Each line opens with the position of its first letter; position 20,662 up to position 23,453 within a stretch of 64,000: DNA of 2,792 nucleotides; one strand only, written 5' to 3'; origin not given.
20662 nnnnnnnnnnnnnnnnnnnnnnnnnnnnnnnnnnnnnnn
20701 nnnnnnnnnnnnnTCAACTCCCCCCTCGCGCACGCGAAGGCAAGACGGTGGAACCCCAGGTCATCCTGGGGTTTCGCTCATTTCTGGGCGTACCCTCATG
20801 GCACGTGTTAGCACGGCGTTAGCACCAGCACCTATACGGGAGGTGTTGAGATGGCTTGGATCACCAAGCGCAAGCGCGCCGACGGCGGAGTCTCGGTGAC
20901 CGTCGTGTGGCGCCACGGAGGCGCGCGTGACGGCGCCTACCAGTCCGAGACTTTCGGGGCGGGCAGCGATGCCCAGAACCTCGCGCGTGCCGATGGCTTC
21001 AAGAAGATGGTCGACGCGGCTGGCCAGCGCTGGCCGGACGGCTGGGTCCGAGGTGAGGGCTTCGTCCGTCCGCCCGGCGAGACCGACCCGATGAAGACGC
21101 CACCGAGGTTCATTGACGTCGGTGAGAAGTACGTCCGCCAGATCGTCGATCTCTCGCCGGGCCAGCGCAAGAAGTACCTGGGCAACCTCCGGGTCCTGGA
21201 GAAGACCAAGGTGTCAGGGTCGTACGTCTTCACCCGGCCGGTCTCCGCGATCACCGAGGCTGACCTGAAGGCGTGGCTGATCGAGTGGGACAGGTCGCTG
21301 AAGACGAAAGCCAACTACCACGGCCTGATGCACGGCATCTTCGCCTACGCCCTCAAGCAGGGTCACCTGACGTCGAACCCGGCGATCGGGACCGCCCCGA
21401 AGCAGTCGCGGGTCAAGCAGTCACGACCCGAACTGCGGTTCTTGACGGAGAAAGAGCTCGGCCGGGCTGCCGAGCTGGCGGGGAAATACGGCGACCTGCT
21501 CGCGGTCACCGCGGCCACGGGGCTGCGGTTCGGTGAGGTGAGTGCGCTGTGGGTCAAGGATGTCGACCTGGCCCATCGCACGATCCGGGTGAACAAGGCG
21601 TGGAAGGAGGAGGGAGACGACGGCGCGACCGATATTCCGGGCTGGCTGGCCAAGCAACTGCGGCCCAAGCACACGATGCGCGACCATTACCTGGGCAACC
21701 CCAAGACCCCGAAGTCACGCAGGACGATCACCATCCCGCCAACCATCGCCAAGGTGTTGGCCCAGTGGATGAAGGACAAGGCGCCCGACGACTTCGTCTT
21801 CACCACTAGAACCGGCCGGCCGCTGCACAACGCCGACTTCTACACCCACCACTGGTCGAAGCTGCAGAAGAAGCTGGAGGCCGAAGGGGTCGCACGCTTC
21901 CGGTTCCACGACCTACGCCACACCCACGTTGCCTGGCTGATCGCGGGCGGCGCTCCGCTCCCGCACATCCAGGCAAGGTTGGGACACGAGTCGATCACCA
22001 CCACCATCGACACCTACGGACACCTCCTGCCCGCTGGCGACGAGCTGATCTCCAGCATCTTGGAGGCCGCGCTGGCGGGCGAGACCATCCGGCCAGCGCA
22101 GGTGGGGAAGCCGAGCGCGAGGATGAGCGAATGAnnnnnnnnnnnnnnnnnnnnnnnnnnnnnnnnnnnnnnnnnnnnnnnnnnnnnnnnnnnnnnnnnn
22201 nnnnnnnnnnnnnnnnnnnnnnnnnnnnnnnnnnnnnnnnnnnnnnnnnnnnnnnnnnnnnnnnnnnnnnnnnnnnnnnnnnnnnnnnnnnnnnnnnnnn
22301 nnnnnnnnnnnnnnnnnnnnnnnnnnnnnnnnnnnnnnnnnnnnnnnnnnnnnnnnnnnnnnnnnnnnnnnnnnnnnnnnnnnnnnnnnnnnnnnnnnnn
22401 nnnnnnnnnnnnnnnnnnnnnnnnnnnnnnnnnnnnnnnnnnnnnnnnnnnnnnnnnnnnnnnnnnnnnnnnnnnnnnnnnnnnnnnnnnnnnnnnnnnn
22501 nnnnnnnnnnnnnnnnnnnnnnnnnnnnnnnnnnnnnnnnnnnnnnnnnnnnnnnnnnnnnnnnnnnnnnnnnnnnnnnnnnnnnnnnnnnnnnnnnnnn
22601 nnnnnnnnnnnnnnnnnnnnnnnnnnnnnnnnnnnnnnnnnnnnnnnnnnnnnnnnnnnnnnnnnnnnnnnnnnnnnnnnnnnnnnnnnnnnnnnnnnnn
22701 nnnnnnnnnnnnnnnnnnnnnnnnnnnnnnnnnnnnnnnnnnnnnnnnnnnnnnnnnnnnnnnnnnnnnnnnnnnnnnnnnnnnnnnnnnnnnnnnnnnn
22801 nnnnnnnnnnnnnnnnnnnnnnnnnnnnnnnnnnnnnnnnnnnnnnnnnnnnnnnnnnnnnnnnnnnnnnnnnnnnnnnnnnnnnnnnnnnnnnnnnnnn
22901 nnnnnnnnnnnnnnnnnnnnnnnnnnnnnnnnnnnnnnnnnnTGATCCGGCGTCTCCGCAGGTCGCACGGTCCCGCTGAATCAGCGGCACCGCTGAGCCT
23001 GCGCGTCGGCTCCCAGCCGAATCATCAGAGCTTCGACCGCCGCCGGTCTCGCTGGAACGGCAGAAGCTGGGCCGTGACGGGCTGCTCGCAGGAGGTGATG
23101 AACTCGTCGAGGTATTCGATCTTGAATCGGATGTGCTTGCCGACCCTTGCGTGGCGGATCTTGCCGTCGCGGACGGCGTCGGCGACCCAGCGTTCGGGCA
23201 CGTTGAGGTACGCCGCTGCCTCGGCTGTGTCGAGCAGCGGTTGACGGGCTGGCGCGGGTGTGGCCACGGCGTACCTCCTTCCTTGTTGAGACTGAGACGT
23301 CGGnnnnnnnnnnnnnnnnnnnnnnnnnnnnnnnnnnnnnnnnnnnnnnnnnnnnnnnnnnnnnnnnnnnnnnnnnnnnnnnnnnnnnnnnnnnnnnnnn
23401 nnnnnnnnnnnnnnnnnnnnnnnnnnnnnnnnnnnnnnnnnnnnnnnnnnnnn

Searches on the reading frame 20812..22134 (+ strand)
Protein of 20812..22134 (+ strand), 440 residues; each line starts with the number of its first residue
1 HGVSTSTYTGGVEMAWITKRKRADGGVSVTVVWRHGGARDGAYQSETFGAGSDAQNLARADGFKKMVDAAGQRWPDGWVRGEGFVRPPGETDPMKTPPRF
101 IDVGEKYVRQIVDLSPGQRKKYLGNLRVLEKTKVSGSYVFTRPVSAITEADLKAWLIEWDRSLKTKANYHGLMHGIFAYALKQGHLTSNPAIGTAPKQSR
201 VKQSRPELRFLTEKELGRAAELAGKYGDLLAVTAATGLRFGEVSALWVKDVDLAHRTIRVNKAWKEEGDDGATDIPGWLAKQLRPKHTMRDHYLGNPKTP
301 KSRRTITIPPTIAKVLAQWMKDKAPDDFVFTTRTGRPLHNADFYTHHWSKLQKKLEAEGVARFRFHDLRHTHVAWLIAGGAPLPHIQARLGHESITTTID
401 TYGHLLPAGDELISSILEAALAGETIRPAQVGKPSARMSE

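Call 9: search_protein_families(library=pfam, proteins=[window:20812-22134:+], max_evalue=0.001)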
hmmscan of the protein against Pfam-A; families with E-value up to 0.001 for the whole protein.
window:20812-22134:+ (440 aa): 2 families
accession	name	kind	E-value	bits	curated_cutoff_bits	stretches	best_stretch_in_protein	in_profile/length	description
PF00589.27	Phage_integrase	-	6.4e-24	85.1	27.1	1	230-405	28-168/172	Phage integrase family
PF22022.2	Phage_int_M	-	0.00041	21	27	0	140-191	37-90/96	Phage integrase central domain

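Call 84: search_protein_families(library=ncbifam, proteins=[window:20812-22134:+], max_evalue=0.01)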
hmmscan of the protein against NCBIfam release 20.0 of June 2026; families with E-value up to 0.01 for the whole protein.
window:20812-22134:+ (440 aa): 9 families
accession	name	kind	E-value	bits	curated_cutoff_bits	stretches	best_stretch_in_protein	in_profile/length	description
NF040815.2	recomb_XerA_Arch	equivalog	1.8e-19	70.4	220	2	302-402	154-251/263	site-specific tyrosine recombinase/integron integrase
TIGR02224.1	recomb_XerC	equivalog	8.4e-14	51.6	335.15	2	303-404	171-276/295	tyrosine recombinase XerC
TIGR02249.1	integrase_gron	subfamily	5.5e-12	45.7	265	1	209-418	100-313/315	integron integrase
NF001399.0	PRK00283.1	subfamily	1.7e-11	43.9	279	1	318-404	199-282/300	tyrosine recombinase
TIGR02225.1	recomb_XerD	equivalog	5e-11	42.5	329.6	1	321-404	194-273/290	site-specific tyrosine recombinase XerD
NF011946.0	PRK15417.1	equivalog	1.1e-06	28.1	435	1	208-419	114-329/337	integron integrase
NF002331.0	PRK01287.1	subfamily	1.2e-06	27.8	371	1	329-398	239-306/365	site-specific tyrosine recombinase XerC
NF003462.0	PRK05084.1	equivalog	2.3e-05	23.3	267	0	230-290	201-258/360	tyrosine recombinase XerS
NF007370.0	PRK09870.1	subfamily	0.0013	18.4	221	0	322-399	100-174/200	tyrosine-type DNA invertase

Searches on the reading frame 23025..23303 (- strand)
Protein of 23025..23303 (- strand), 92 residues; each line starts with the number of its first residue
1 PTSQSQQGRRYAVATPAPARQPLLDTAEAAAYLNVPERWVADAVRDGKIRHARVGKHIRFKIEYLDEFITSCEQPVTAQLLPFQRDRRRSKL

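Call 9: search_protein_families(library=pfam, proteins=[window:23025-23303:-], max_evalue=0.001)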
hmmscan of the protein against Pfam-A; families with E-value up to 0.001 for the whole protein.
window:23025-23303:- (92 aa): 1 family
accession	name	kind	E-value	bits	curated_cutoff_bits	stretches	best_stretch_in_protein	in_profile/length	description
PF12728.13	HTH_17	-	3e-13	50.2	27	1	23-72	1-50/51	Helix-turn-helix domain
